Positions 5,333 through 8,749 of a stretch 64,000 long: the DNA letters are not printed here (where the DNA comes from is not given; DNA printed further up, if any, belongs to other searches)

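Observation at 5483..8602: Transketolase carrying an in-frame N-terminal MalE-like (bacterial periplasmic solute-binding protein family 1) domain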

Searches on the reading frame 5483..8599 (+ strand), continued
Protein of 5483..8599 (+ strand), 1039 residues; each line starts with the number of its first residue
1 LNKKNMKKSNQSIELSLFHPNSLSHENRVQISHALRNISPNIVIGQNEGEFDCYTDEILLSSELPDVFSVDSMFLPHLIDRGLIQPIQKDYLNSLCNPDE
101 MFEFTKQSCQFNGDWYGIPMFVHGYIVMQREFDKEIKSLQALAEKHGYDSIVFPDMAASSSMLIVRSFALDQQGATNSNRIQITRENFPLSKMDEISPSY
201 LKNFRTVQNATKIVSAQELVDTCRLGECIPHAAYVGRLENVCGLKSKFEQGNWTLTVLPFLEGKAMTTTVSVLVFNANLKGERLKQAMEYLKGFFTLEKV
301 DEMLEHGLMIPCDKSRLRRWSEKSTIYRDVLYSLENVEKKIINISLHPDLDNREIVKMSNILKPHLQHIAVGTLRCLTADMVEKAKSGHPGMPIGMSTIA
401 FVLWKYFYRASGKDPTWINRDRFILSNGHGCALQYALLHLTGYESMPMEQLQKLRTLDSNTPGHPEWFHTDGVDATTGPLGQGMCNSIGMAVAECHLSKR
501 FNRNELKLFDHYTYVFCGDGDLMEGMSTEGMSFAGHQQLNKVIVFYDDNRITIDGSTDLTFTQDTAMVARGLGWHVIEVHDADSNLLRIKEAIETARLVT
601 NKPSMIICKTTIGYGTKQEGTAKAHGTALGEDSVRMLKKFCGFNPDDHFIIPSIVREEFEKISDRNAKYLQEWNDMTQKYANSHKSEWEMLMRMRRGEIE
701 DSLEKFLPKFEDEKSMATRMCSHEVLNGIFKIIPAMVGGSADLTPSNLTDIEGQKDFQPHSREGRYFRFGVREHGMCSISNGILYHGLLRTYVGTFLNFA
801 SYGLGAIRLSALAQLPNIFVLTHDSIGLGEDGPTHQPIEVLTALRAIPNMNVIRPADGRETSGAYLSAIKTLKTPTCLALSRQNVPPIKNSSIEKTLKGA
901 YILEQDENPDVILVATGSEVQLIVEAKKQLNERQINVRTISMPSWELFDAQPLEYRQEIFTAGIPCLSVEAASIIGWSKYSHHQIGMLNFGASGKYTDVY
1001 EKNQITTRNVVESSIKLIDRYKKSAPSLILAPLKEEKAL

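Call 32: find_encoding_contigs(protein=window:5498-8599:+, flank=3000, max_places=6)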
Protein window:5498-8599:+ (1034 aa): no gene with exactly this product is on record in the collection.

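Call 35: find_encoding_contigs(protein=P0014, flank=6000, max_places=3)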
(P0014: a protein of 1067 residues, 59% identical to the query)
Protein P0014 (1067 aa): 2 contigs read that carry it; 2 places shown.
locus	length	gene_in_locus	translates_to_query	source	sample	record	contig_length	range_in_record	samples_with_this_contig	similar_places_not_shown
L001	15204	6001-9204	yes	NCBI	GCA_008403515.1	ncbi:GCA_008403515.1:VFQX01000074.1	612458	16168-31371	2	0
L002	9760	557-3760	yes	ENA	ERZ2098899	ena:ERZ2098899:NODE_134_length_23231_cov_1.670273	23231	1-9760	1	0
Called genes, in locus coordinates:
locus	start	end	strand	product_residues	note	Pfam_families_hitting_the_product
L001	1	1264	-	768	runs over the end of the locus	PF03901:Glyco_transf_22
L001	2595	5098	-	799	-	-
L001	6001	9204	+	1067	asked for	PF22156:Thiaminase_I-like_N (weak), PF00456:Transketolase_N, PF02779:Transket_pyr, PF02780:Transketolase_C (weak), PF22613:Transketolase_C_1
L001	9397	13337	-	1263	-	PF00632:HECT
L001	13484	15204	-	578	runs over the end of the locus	PF09398:FOP_dimer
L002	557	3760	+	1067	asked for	PF22156:Thiaminase_I-like_N (weak), PF00456:Transketolase_N, PF02779:Transket_pyr, PF02780:Transketolase_C (weak), PF22613:Transketolase_C_1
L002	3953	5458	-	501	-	PF00632:HECT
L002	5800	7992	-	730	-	-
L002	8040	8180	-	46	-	-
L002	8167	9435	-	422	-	-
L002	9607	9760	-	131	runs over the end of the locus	PF09398:FOP_dimer (weak)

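Call 36: find_encoding_contigs(protein=P0015, flank=6000, max_places=3)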
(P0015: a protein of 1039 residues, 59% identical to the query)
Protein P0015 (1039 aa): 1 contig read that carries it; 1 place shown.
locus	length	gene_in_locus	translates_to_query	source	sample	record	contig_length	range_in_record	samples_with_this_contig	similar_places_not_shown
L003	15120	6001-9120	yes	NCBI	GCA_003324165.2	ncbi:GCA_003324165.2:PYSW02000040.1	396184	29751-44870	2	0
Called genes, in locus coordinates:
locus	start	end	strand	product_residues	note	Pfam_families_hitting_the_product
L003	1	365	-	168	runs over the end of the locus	PF12661:hEGF (faint), PF23301:EGF_PEAR1L (faint), PF25024:EGF_TEN, PF07974:EGF_2 (weak), PF23106:EGF_Teneurin (weak)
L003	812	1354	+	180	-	-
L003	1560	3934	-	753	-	PF03901:Glyco_transf_22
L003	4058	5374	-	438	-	-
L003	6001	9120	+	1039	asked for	PF22156:Thiaminase_I-like_N, PF00456:Transketolase_N, PF02779:Transket_pyr, PF02780:Transketolase_C (faint), PF22613:Transketolase_C_1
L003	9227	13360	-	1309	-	-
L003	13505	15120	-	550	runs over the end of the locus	PF09398:FOP_dimer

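Call 37: find_encoding_contigs(protein=P0018, flank=6000, max_places=3)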
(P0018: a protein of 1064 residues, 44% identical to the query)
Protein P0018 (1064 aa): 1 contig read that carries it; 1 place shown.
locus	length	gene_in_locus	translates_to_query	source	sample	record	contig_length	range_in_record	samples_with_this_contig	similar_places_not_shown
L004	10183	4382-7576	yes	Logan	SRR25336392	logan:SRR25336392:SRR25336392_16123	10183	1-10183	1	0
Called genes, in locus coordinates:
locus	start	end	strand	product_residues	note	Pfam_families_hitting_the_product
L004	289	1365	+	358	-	-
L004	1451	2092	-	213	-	PF01192:RNA_pol_Rpb6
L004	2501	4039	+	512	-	PF00270:DEAD, PF00271:Helicase_C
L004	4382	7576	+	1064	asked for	PF00456:Transketolase_N, PF02779:Transket_pyr, PF22613:Transketolase_C_1, PF02780:Transketolase_C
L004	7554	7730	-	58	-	-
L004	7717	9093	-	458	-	-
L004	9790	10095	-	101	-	-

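Call 53: find_encoding_contigs(protein=P0017, flank=3000, max_places=4)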
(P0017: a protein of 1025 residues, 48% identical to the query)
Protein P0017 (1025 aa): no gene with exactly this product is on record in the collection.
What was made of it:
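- Tried and rejected: The look-up of P0017's contig also failed (call 53).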

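Call 71: predict_structure(alignment_id=A2)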
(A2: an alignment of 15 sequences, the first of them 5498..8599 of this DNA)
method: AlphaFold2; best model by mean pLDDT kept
length: 1034 residues; sequences in the alignment: 15
mean_pLDDT: 81.2   pTM: 0.80
mean pLDDT of the five models: 81.2, 76.1, 74.6, 74.2, 69.5
residues with pLDDT >= 90: 259; 70-90: 600; 50-70: 140; < 50: 35
segments of 3 or more residues with pLDDT < 50: 1-5, 458-461, 548-555, 821-824, 826-830, 1028-1034
pLDDT, mean of each block of 10 residues (from residue 1): 50 62 77 68 57 61 84 87 87 87 88 86 70 84 79 80 78 76 72 83 86 82 74 82 82 78 86 84 83 86 87 91 89 84 80 81 88 82 71 90 87 82 64 78 71 56 63 69 92 91 91 71 89 93 62 54 91 86 92 94 83 73 79 85 85 89 93 95 91 81 79 88 87 74 71 89 85 90 88 81 84 81 47 76 90 93 88 85 89 90 89 90 92 94 92 90 86 90 66 80 94 87 65 32
secondary structure, 60 per line:
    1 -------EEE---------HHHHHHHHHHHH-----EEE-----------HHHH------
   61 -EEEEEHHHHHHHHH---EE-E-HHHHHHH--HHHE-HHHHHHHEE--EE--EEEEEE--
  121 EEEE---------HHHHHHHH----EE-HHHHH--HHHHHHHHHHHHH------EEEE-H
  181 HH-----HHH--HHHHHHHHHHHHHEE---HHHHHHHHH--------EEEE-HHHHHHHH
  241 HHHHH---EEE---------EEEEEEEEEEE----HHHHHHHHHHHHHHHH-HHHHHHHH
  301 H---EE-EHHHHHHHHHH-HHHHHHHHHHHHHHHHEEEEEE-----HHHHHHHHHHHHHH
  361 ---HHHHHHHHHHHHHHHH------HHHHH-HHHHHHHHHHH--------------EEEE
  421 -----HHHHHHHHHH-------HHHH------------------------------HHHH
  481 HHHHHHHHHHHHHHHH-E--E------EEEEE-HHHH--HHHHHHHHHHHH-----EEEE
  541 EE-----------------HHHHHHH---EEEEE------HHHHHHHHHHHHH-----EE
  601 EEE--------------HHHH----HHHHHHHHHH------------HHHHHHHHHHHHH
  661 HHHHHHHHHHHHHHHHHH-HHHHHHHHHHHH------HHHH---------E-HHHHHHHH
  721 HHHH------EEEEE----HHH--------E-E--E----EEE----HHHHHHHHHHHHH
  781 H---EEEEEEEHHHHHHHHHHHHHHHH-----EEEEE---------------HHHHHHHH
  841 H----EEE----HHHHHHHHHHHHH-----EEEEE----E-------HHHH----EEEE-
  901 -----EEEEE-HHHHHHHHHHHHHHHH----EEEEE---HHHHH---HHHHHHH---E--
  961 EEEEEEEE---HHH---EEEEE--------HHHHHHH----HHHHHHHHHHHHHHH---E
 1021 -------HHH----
elements in order (helices of 4 or more, strands of 3 or more residues): E8-10 H20-31 E37-39 H51-54 E62-66 H67-75 H84-90 H98-104 E113-118 E121-124 H134-141 H149-153 H156-168 E175-178 H193-205 H211-219 E228-231 H233-245 E249-251 E261-271 H276-291 H293-301 H309-318 H320-335 E336-341 H347-360 H364-379 H386-390 H392-402 E417-420 H426-435 H443-446 H477-496 E508-512 H514-517 H520-531 E537-542 H560-566 E570-574 H581-593 E599-603 H618-621 H626-635 H648-678 H680-691 H698-701 H713-724 E731-735 E761-763 H768-781 E785-791 H792-807 E813-817 H833-841 E846-848 H853-865 E871-875 H888-891 E896-899 E906-910 H912-927 E932-936 H940-944 H948-954 E961-968 E978-982 H991-997 H1002-1016
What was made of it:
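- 6536..6577 (+): Junction: predicted helix (residues 347-360) running from the thiaminase-like domain into the transketolase; contains Met353, the start of the public gene model. Full-length AF2 model with pLDDT 80-88 across the junction and pTM 0.80 (call 71).
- Junction: the full-length model has pTM 0.80 with a helix through the junction (call 71).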
